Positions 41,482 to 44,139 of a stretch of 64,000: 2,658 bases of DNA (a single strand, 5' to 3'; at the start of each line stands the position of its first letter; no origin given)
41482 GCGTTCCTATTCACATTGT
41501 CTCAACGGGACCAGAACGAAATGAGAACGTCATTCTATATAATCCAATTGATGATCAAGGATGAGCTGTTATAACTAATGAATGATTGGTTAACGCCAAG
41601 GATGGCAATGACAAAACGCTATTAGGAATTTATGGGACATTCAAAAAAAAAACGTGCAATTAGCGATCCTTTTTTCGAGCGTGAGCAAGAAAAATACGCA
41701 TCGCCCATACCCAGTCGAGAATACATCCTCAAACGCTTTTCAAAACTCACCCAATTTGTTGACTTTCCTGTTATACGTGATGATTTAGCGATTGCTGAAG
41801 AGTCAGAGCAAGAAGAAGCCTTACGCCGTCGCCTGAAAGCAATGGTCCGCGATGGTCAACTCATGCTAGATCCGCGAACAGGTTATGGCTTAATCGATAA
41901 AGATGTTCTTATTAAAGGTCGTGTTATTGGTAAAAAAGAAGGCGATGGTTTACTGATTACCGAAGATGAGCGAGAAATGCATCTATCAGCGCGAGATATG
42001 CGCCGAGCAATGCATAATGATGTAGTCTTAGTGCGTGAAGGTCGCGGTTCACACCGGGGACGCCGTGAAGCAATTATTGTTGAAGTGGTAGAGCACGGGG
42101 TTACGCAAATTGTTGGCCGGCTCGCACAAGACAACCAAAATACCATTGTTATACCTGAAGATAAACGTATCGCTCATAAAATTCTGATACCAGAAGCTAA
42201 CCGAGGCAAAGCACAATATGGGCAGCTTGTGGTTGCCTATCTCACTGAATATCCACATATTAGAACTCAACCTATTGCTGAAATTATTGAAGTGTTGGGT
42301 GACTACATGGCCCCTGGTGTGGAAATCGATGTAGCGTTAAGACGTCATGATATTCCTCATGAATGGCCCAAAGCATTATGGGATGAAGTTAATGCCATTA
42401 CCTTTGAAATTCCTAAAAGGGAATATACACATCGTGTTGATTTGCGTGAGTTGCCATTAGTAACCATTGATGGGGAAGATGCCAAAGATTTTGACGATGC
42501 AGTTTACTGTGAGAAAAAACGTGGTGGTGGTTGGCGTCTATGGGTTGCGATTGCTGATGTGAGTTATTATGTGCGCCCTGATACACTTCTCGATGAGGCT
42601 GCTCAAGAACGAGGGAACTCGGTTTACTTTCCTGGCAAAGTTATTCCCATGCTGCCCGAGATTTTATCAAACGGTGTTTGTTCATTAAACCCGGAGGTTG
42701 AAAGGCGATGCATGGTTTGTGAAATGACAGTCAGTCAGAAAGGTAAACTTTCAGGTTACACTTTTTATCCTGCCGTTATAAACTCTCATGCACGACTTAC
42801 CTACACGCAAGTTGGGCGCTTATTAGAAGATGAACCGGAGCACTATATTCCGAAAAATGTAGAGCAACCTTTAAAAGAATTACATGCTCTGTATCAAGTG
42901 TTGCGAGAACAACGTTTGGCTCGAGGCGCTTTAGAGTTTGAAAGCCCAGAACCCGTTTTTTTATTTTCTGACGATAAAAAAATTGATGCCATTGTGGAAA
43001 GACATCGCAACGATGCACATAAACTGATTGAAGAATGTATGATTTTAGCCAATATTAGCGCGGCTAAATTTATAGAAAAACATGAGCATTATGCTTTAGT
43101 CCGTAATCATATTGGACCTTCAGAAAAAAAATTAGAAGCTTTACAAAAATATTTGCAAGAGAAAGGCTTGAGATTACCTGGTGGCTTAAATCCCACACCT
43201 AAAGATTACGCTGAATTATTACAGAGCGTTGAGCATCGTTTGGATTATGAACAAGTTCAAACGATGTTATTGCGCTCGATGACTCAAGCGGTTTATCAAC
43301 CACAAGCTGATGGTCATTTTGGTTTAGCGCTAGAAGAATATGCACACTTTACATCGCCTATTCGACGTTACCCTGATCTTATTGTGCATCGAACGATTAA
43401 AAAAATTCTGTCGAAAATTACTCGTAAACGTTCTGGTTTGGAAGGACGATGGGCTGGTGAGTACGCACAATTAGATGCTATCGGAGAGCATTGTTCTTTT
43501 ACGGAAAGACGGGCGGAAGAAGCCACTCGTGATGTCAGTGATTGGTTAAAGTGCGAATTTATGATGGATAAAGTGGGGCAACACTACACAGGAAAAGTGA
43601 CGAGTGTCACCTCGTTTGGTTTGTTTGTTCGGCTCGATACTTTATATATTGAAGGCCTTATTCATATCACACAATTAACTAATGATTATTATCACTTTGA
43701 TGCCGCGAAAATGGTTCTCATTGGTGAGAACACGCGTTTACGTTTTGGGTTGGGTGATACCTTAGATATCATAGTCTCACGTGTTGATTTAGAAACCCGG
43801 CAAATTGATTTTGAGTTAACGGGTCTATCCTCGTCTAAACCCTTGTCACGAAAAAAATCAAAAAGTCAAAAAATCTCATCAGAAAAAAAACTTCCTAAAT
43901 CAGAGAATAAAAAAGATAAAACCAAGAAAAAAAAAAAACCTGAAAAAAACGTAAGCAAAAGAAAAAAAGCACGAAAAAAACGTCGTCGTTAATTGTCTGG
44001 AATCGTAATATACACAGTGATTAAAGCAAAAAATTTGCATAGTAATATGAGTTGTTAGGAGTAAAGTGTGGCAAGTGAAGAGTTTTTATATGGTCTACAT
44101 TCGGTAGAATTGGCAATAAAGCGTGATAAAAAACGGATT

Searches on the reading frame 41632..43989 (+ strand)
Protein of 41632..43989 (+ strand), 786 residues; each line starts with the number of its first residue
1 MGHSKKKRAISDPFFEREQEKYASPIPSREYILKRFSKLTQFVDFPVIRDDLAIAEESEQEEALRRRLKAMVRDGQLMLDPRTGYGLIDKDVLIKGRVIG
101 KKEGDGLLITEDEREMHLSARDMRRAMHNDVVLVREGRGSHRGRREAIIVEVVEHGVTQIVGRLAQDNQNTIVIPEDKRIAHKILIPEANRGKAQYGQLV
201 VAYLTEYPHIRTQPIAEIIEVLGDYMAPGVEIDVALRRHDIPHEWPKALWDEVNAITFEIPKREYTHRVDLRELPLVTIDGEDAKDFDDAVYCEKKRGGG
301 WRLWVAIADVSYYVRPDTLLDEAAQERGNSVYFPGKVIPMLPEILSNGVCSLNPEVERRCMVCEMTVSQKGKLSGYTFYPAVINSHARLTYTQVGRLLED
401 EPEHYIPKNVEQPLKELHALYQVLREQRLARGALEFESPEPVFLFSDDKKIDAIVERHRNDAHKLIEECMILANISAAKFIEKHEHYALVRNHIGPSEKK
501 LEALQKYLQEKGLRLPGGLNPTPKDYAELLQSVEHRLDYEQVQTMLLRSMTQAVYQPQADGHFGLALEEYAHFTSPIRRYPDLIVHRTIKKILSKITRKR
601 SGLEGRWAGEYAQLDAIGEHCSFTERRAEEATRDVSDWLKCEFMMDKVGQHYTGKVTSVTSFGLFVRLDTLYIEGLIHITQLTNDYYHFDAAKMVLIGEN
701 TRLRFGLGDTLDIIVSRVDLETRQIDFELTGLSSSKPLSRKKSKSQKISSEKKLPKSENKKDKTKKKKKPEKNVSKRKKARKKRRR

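Call 57: search_protein_families(library=pfam, proteins=[window:41632-43989:+], max_evalue=0.001)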
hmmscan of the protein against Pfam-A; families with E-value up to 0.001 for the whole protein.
window:41632-43989:+ (786 aa): 4 families
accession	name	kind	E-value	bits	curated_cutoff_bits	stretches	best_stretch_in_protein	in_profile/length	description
PF00773.25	RNB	-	2.4e-115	385.7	29.3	1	268-594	1-325/326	RNB domain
PF17876.7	CSD2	-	1.9e-25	89.2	26.2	1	173-246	2-74/74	Cold shock domain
PF00575.29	S1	-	6.9e-10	39.6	22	1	647-728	3-72/74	S1 RNA binding domain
PF08206.17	OB_RNB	-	2.7e-08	33.8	24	1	96-152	1-58/58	Ribonuclease B OB domain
